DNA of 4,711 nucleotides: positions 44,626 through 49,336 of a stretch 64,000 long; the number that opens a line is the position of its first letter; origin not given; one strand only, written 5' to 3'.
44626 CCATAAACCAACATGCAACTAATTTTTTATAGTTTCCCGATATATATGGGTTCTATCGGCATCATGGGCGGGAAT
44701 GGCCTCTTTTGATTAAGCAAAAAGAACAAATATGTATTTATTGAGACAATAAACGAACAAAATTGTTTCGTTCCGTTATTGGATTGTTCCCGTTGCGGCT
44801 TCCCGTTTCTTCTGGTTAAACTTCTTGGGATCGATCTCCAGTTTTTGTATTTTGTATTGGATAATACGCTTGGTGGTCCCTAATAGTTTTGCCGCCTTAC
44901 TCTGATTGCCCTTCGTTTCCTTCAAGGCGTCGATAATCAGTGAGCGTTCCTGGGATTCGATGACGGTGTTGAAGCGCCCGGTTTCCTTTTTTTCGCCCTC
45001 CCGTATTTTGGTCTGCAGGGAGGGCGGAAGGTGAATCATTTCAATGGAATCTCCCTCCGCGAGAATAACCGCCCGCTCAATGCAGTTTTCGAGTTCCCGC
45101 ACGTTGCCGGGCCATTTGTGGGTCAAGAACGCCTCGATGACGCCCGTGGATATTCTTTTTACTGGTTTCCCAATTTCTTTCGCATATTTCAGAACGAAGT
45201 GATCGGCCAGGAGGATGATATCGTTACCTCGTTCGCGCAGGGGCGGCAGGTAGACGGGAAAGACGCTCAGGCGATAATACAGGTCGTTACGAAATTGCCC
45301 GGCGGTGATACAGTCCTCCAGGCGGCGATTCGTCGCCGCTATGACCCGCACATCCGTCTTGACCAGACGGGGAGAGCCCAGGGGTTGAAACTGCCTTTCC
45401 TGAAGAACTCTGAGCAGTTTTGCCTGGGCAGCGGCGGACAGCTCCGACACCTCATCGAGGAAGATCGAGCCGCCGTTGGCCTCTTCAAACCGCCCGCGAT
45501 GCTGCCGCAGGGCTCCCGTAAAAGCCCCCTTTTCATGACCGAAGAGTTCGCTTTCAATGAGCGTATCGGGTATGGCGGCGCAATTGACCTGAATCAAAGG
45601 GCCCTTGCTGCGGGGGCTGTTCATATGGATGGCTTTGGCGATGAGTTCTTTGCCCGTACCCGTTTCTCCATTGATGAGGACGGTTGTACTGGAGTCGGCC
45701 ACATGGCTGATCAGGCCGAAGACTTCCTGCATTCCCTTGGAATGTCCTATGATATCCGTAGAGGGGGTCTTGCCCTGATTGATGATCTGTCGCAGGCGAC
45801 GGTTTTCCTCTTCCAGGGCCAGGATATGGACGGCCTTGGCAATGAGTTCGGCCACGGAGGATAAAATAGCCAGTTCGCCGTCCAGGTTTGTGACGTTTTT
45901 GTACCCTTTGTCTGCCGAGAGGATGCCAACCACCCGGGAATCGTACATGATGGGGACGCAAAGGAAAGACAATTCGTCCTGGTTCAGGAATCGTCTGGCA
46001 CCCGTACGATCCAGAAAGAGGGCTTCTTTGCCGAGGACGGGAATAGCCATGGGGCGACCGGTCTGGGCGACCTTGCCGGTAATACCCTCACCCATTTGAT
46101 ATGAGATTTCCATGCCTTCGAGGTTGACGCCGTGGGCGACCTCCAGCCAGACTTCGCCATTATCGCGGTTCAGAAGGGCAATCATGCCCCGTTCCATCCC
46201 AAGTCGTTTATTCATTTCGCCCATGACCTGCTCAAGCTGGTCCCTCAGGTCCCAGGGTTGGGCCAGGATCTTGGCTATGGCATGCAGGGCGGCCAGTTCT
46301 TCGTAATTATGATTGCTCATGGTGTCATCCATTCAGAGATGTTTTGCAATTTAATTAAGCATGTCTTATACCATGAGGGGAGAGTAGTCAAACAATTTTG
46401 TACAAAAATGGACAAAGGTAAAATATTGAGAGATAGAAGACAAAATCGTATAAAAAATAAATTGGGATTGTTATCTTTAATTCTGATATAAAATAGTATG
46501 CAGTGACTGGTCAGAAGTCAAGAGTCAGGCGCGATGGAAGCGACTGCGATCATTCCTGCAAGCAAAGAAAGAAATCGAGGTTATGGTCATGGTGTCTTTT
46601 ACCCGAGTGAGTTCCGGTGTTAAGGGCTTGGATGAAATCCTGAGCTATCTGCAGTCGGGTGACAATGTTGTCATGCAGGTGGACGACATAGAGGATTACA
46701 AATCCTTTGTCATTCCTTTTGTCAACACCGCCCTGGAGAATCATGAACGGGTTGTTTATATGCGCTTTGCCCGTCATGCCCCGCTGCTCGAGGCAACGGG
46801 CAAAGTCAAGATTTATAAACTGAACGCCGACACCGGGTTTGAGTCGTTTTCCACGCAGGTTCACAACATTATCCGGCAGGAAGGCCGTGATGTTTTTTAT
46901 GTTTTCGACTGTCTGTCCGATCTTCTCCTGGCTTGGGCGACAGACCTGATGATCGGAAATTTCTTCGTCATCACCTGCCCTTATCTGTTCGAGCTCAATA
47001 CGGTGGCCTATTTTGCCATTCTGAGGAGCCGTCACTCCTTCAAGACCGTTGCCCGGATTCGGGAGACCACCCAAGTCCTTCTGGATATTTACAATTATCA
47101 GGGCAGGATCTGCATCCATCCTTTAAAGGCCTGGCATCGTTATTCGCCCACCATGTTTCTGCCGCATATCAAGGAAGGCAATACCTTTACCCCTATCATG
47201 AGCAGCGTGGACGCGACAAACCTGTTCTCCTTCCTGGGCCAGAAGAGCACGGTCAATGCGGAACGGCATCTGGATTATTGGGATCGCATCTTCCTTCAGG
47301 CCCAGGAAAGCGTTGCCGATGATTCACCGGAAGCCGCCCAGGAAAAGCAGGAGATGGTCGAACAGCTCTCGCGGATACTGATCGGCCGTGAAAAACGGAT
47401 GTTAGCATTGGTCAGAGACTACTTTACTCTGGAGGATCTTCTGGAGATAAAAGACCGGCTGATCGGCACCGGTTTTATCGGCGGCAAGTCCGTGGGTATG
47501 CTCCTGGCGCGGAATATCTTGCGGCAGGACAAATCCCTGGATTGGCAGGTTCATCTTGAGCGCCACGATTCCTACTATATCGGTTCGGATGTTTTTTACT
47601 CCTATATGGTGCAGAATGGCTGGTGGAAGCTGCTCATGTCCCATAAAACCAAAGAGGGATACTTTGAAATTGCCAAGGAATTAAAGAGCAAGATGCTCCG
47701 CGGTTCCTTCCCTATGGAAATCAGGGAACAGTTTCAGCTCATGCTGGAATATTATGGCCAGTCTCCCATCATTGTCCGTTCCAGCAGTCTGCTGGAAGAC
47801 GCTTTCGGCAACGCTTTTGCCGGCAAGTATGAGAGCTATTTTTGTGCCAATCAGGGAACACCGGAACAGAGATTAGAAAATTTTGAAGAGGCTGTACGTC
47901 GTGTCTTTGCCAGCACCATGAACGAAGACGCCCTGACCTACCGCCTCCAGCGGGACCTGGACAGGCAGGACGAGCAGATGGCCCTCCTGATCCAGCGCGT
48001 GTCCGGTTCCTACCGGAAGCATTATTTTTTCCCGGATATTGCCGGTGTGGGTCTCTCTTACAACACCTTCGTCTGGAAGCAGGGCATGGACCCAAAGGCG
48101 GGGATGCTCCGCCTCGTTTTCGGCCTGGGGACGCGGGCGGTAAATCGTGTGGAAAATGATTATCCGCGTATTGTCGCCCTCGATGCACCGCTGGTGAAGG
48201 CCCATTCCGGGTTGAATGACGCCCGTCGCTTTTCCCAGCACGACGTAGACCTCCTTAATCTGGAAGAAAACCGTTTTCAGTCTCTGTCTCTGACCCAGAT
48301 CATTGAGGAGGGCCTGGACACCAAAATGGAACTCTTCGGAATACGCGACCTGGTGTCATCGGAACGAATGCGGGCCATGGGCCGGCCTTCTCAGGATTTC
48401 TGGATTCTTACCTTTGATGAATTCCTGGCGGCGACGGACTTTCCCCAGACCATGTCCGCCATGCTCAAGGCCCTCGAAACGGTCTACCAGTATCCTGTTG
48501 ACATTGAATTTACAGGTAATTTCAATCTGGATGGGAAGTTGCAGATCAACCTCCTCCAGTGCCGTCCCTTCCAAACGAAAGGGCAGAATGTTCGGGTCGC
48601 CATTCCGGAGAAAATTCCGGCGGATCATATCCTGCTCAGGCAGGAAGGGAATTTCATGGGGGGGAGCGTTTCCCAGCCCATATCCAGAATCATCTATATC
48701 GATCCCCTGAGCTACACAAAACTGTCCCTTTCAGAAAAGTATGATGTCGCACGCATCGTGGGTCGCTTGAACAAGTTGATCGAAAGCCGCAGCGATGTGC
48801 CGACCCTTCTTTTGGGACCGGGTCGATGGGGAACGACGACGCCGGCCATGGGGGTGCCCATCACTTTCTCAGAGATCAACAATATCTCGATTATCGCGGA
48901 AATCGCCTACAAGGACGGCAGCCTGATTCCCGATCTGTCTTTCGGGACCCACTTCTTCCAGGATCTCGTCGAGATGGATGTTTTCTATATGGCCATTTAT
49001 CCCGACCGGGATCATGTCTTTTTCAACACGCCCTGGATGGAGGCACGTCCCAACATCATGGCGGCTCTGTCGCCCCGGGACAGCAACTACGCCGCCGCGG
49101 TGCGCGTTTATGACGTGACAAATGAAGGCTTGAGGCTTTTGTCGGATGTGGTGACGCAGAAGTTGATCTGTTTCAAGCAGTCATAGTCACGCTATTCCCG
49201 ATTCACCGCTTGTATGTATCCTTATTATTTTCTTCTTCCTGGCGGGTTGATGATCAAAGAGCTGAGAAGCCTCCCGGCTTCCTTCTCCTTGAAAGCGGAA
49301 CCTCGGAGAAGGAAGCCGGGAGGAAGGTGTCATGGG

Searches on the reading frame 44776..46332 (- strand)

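Call 30: search_protein_families(library=pfam, proteins=[window:44776-46332:-], max_evalue=0.00001)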
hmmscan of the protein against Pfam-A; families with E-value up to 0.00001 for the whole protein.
window:44776-46332:- (518 aa): 8 families
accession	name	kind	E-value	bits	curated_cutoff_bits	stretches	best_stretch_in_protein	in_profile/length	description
PF00158.32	Sigma54_activat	-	3.7e-70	235.4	20.2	1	194-360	1-167/168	Sigma-54 interaction domain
PF25601.1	AAA_lid_14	-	2.3e-27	95.1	27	1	366-449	1-84/87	AAA+ ATPase lid domain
PF14532.12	Sigma54_activ_2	-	1.5e-20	74.3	25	1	195-365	1-138/138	Sigma-54 interaction domain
PF01590.32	GAF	-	1.1e-13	52.3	22.4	1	28-168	1-133/133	GAF domain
PF13185.12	GAF_2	-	3.7e-11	43.8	28.6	1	28-169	3-136/136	GAF domain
PF02954.25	HTH_8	-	2.2e-09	37.3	22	1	458-498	2-42/42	Bacterial regulatory protein, Fis family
PF07728.20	AAA_5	-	2.2e-08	34.7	22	1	218-337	2-124/139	AAA domain (dynein-related subfamily)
PF00004.35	AAA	-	1.2e-06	29.5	21.2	1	218-338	1-111/131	ATPase family associated with various cellular activities (AAA)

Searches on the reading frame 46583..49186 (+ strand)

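Call 30: search_protein_families(library=pfam, proteins=[window:46583-49186:+], max_evalue=0.00001)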
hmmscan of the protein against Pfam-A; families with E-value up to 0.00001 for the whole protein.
window:46583-49186:+ (867 aa): 1 family
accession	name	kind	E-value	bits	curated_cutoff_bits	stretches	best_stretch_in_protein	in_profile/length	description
PF01326.24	PPDK_N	-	1.5e-52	179.4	27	1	299-677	4-323/328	Pyruvate phosphate dikinase, AMP/ATP-binding domain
